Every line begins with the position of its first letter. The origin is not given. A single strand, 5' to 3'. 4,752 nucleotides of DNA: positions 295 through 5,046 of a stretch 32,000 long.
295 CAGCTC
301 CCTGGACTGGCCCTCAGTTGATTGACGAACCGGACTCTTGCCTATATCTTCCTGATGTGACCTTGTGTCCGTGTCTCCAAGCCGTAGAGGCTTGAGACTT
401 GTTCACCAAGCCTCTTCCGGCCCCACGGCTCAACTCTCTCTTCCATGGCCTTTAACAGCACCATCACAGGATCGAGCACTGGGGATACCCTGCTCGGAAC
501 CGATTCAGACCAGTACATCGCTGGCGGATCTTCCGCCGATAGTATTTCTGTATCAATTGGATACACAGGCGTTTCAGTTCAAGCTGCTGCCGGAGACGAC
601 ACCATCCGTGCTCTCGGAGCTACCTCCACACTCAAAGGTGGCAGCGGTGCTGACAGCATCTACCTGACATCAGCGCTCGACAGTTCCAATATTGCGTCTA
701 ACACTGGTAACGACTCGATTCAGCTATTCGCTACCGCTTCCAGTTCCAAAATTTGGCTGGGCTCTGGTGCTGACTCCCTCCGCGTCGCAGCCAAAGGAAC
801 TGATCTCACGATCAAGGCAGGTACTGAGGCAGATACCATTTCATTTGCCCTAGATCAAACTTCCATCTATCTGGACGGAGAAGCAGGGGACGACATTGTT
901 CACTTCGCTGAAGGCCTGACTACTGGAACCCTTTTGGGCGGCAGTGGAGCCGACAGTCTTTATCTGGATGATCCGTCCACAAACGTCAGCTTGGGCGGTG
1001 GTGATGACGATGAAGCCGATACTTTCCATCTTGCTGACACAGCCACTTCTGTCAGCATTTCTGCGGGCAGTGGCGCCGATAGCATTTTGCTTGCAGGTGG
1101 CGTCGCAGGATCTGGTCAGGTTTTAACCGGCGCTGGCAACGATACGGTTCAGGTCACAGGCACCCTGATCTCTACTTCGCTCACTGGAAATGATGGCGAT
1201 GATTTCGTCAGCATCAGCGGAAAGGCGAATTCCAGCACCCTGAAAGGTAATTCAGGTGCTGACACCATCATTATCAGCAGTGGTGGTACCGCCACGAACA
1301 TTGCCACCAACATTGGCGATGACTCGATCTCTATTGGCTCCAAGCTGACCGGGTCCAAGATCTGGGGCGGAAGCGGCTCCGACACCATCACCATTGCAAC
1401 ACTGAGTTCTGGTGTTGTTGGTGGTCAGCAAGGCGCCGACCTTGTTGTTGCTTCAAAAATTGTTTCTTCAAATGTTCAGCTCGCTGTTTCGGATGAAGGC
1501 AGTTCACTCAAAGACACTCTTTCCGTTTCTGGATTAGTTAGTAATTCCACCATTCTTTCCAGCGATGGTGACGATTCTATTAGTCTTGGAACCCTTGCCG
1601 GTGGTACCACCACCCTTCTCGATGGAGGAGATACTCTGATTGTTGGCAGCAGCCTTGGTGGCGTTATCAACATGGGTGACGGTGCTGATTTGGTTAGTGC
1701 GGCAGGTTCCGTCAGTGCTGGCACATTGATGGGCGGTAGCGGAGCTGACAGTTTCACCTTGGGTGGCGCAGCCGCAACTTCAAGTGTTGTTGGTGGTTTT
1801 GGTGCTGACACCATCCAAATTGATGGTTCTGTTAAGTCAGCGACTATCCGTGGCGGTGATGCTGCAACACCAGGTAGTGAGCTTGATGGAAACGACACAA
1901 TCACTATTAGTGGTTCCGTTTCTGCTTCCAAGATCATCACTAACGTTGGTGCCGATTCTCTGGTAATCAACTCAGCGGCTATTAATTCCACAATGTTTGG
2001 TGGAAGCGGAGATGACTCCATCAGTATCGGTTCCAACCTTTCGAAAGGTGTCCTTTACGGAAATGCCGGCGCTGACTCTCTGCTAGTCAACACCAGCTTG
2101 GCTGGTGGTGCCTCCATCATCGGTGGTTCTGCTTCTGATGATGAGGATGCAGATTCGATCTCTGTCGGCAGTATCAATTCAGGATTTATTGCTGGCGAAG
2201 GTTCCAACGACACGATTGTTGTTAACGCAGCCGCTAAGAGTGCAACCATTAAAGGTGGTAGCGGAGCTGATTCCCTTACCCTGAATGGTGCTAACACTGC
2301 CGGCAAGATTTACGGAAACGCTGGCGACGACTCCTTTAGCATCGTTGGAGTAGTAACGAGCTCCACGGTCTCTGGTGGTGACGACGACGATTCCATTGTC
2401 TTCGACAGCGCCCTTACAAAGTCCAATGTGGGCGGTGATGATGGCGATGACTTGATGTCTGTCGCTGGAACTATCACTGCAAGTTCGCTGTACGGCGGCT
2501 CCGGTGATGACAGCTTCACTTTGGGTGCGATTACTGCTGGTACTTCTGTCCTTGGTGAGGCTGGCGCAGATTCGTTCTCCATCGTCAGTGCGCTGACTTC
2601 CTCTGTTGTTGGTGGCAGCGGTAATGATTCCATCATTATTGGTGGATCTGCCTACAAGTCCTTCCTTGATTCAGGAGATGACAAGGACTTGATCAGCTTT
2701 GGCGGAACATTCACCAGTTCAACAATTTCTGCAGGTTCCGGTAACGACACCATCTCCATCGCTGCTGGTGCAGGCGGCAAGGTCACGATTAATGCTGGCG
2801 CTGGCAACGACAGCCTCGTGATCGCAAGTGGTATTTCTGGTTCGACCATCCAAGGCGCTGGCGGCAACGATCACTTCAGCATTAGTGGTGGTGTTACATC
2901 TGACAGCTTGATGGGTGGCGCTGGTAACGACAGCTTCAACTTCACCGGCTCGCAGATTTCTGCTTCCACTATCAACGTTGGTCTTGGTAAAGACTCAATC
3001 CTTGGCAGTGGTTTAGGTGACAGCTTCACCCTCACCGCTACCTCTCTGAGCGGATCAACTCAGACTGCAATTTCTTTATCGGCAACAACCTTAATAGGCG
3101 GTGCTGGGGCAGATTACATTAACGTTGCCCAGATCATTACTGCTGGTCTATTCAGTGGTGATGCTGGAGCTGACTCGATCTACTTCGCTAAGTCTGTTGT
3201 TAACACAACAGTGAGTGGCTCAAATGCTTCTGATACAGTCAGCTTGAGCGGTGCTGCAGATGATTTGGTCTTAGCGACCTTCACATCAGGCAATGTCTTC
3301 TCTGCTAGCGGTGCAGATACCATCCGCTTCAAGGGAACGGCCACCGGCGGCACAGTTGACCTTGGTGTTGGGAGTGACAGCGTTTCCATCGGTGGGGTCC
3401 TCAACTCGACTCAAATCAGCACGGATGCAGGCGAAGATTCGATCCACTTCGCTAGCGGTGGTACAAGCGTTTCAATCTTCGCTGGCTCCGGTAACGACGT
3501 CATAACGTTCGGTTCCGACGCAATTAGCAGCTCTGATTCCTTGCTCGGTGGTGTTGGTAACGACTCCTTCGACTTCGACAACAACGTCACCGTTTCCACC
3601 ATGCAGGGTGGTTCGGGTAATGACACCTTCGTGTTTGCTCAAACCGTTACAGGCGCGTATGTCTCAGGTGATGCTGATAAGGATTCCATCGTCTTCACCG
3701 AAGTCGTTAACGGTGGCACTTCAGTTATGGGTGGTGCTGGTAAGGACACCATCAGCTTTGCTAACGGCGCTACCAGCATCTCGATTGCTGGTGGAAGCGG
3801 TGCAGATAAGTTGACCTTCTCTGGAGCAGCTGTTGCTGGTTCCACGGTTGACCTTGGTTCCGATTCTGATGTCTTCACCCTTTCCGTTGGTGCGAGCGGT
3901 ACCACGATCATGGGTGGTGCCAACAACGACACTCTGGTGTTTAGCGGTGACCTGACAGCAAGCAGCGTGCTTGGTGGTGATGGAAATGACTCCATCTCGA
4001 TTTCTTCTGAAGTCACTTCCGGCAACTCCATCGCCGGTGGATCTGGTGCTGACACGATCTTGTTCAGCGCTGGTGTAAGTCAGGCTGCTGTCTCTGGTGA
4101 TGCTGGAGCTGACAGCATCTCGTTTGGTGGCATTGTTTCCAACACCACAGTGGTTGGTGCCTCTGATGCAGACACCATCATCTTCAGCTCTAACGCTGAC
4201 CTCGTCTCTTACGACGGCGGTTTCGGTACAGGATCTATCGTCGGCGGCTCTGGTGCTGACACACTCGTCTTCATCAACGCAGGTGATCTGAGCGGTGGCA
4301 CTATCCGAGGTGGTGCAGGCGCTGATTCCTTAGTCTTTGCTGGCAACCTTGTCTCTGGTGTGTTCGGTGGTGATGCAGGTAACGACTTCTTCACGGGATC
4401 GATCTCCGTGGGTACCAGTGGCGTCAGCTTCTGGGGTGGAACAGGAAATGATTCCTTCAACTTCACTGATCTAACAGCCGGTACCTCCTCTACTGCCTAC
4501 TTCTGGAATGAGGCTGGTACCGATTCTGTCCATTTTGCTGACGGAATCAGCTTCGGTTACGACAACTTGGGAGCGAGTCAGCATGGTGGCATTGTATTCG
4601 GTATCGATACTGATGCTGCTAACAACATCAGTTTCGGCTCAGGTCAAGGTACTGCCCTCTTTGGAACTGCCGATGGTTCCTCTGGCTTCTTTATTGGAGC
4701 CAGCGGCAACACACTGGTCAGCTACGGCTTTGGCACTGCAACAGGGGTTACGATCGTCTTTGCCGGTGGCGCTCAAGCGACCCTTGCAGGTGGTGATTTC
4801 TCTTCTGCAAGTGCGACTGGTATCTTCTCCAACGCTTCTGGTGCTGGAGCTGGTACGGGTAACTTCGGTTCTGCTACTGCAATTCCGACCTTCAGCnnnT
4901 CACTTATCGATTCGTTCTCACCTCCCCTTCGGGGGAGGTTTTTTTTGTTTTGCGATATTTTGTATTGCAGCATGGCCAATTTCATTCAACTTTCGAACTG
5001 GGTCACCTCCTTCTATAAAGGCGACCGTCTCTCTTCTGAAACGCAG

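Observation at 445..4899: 'Half-RTX' solenoid: about 65 units of ~20 aa with one Ca-binding-like turn per unit, no Cys and almost no Pro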

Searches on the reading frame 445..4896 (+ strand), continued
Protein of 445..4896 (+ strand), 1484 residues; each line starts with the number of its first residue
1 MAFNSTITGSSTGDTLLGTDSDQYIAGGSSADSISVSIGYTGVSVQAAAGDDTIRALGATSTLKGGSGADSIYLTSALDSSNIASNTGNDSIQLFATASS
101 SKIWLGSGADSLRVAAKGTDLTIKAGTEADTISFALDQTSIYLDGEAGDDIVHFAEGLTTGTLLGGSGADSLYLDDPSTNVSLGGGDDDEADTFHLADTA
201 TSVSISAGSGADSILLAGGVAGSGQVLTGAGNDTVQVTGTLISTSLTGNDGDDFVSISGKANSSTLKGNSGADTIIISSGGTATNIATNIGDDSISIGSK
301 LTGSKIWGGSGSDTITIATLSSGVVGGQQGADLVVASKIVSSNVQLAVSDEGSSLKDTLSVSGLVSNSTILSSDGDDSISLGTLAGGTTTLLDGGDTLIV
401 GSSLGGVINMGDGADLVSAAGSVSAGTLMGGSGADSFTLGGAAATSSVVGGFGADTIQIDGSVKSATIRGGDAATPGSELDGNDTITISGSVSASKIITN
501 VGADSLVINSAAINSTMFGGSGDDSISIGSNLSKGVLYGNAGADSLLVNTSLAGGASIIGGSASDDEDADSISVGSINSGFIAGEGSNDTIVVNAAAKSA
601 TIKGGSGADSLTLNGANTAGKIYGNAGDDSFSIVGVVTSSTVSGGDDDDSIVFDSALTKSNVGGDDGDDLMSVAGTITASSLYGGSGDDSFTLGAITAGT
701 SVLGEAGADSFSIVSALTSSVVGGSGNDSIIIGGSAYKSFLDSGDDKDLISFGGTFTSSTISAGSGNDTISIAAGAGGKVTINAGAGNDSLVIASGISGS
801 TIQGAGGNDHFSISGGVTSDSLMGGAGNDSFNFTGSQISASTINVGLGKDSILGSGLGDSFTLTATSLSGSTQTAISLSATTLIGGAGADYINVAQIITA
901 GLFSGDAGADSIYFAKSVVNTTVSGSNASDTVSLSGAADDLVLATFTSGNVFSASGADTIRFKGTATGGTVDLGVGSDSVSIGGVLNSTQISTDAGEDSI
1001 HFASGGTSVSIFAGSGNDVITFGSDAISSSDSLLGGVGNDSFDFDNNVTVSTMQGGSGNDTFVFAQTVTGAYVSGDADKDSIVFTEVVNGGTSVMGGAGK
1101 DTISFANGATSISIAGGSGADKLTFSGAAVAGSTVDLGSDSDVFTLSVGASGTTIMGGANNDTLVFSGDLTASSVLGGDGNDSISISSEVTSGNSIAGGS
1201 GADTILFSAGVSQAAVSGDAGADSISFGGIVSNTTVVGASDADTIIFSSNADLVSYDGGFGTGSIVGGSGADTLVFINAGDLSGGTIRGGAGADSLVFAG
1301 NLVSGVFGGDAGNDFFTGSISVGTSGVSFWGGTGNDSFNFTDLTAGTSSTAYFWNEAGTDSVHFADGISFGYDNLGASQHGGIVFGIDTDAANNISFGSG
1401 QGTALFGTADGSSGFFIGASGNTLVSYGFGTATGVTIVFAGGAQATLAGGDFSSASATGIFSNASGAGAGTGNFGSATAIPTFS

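Call 39: find_related_loci(query=window:445-4896:+, collection=metagenome_contigs, flank=10000)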
Query window:445-4896:+ (1484 aa) in metagenome_contigs; peptide patterns used: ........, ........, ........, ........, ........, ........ (x = any residue, [..] = any of these).
294 stretches matched a pattern; 19 encode a relative of the query (tblastn E <= 1e-3); 19 distinct loci.
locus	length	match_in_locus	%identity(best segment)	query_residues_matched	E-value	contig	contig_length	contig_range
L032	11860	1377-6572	35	3-1484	0e+0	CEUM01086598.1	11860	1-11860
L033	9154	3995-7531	32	3-1484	2e-101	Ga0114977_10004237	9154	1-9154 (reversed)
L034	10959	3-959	49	60-1484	2e-60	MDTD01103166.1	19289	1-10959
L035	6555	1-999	50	504-1481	4e-48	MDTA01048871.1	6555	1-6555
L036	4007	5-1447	36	45-1484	5e-45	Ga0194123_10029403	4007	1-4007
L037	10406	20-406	63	1350-1484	1e-34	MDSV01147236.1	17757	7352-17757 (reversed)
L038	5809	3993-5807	28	5-1341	5e-29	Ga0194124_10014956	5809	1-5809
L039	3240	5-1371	35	57-1357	1e-29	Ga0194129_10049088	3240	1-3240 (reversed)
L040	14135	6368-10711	25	29-1144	3e-20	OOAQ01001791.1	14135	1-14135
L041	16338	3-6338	30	4-1318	2e-17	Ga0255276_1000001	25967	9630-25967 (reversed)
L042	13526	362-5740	26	87-1301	3e-15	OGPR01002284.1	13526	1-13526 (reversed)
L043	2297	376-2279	34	6-1297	1e-12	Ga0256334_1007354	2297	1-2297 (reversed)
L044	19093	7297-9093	27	723-1297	1e-11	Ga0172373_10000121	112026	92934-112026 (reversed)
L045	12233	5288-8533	26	50-1346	3e-9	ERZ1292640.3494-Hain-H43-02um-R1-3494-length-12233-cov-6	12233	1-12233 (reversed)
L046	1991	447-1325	28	673-1380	5e-9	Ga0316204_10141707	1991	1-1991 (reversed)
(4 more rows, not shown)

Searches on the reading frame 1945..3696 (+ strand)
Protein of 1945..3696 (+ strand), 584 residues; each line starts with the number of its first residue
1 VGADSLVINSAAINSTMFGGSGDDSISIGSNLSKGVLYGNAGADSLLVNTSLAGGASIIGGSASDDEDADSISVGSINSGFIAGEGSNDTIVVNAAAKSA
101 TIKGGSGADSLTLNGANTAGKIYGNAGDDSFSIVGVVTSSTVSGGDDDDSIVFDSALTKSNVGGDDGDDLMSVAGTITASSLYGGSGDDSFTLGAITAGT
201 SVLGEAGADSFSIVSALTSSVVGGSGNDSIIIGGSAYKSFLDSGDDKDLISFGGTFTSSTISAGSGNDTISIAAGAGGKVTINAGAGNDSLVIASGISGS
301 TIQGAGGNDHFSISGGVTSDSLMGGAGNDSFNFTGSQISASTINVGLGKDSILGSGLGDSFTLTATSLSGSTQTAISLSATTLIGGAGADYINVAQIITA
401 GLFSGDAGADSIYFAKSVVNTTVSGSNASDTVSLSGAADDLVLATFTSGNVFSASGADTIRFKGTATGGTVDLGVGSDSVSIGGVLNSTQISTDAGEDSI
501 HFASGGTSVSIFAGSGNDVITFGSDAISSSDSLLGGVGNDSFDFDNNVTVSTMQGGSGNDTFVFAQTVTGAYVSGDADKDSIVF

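Call 26: predict_structure(protein=window:1945-3696:+)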
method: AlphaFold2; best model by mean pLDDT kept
length: 584 residues; sequences in the alignment: 1
mean_pLDDT: 58.4   pTM: 0.50
mean pLDDT of the five models: 58.4, 57.5, 56.5, 55.7, 55.2
residues with pLDDT >= 90: 0; 70-90: 90; 50-70: 385; < 50: 109
segments of 3 or more residues with pLDDT < 50: 346-351, 353-433, 435-440
pLDDT, mean of each block of 10 residues (from residue 1): 63 66 66 66 62 68 53 73 67 71 62 65 58 61 59 64 54 67 59 66 56 59 60 56 59 62 68 59 68 62 64 60 61 55 47 34 30 28 32 36 35 35 32 46 52 57 61 61 61 69 64 72 62 69 71 71 72 61 70
secondary structure, 60 per line:
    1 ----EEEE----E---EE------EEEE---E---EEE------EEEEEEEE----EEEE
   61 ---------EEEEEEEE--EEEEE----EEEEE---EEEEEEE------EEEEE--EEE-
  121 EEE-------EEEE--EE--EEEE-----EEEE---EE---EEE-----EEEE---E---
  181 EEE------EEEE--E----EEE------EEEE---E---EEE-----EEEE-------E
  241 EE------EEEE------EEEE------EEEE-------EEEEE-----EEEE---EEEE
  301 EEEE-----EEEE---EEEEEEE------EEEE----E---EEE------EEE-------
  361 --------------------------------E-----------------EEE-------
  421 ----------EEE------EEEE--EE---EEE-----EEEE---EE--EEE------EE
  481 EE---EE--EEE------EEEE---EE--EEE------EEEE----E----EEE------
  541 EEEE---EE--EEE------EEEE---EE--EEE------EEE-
elements in order: E5-8 E25-28 E36-38 E45-52 E57-60 E70-77 E80-84 E89-93 E97-103 E110-114 E117-119 E121-123 E131-134 E141-144 E150-153 E162-164 E170-173 E181-183 E190-193 E201-203 E210-213 E221-223 E229-232 E240-242 E249-252 E259-262 E269-272 E280-284 E290-293 E297-304 E310-313 E317-323 E330-333 E342-344 E351-353 E411-413 E431-433 E440-443 E451-453 E459-462 E470-472 E479-482 E490-492 E499-502 E510-512 E519-522 E532-534 E541-544 E552-554 E561-564 E572-574 E581-583
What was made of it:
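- Irregular stretches (aa 335-379, 853-892, 933-945) were low-confidence in the single-sequence model (call 26).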

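Call 31: fold_search(model_id=the predicted structure, library=pdb)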
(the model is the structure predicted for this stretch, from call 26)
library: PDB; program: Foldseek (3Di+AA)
matches with E <= 10: 68; with E <= 0.001: 0
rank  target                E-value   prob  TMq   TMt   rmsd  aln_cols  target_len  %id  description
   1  3p4g_D                2.4e-03  1.00  0.24  0.39   9.8       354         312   18  X-ray crystal structure of a hyperactive, Ca2+-dependent, beta-helical antifreeze protein from an Antarctic bacterium (released 2011-04-27)
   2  3p4g_C                6.6e-03  1.00  0.28  0.48   8.7       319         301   19  X-ray crystal structure of a hyperactive, Ca2+-dependent, beta-helical antifreeze protein from an Antarctic bacterium (released 2011-04-27)
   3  3p4g_A                1.3e-02  1.00  0.26  0.45   9.2       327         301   18  X-ray crystal structure of a hyperactive, Ca2+-dependent, beta-helical antifreeze protein from an Antarctic bacterium (released 2011-04-27)
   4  3p4g_B                2.6e-02  1.00  0.29  0.48   7.6       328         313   17  X-ray crystal structure of a hyperactive, Ca2+-dependent, beta-helical antifreeze protein from an Antarctic bacterium (released 2011-04-27)
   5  7usl_C                9.2e-02  0.20  0.17  0.15  21.7       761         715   12  Integrin alphaM/beta2 ectodomain in complex with adenylate cyclase toxin RTX751 and M1F5 Fab (released 2022-08-17)
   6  6p5t_D                1.3e-01  0.28  0.21  0.17  20.4       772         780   14  Surface-layer (S-layer) RsaA protein from Caulobacter crescentus bound to strontium and iodide (released 2020-01-15)
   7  7koh_D                1.8e-01  0.25  0.23  0.24  21.0       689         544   10  Crystal structure of antigen 43 from Escherichia coli EDL933 (released 2022-03-09)
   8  7rah_E                2.4e-01  0.87  0.23  0.34  12.0       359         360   16  Adenylate cyclase toxin RTX domain fragment bound to M1H5 Fab and M2B10 Fab (released 2021-09-15)
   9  7koh_B                3.8e-01  0.23  0.26  0.27  17.8       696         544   11  Crystal structure of antigen 43 from Escherichia coli EDL933 (released 2022-03-09)
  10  6p5t_A                4.0e-01  0.14  0.21  0.17  22.2       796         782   13  Surface-layer (S-layer) RsaA protein from Caulobacter crescentus bound to strontium and iodide (released 2020-01-15)
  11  6p5t_B                6.0e-01  0.11  0.19  0.16  21.0       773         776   14  Surface-layer (S-layer) RsaA protein from Caulobacter crescentus bound to strontium and iodide (released 2020-01-15)
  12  4kh3                  9.3e-01  0.20  0.26  0.29  16.3       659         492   13  Structure of a bacterial self-associating protein (released 2014-01-15)
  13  7o7t                  1.2e+00  0.04  0.15  0.13  29.7       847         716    9  Structure of the PL6 family alginate lyase Patl3640 from Pseudoalteromonas atlantica T6c in complex with 4-deoxy-L-eryth (released 2021-07-28)
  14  5gkq_A                1.2e+00  0.03  0.15  0.13  30.8       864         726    9  Structure of PL6 family alginate lyase AlyGC mutant-R241A (released 2017-02-08)
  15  8oq1                  1.2e+00  0.02  0.11  0.10  25.6       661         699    9  Crystal structure of tailspike depolymerase (APK14_gp49) from Acinetobacter phage vB_AbaP_APK14 (released 2023-06-07)
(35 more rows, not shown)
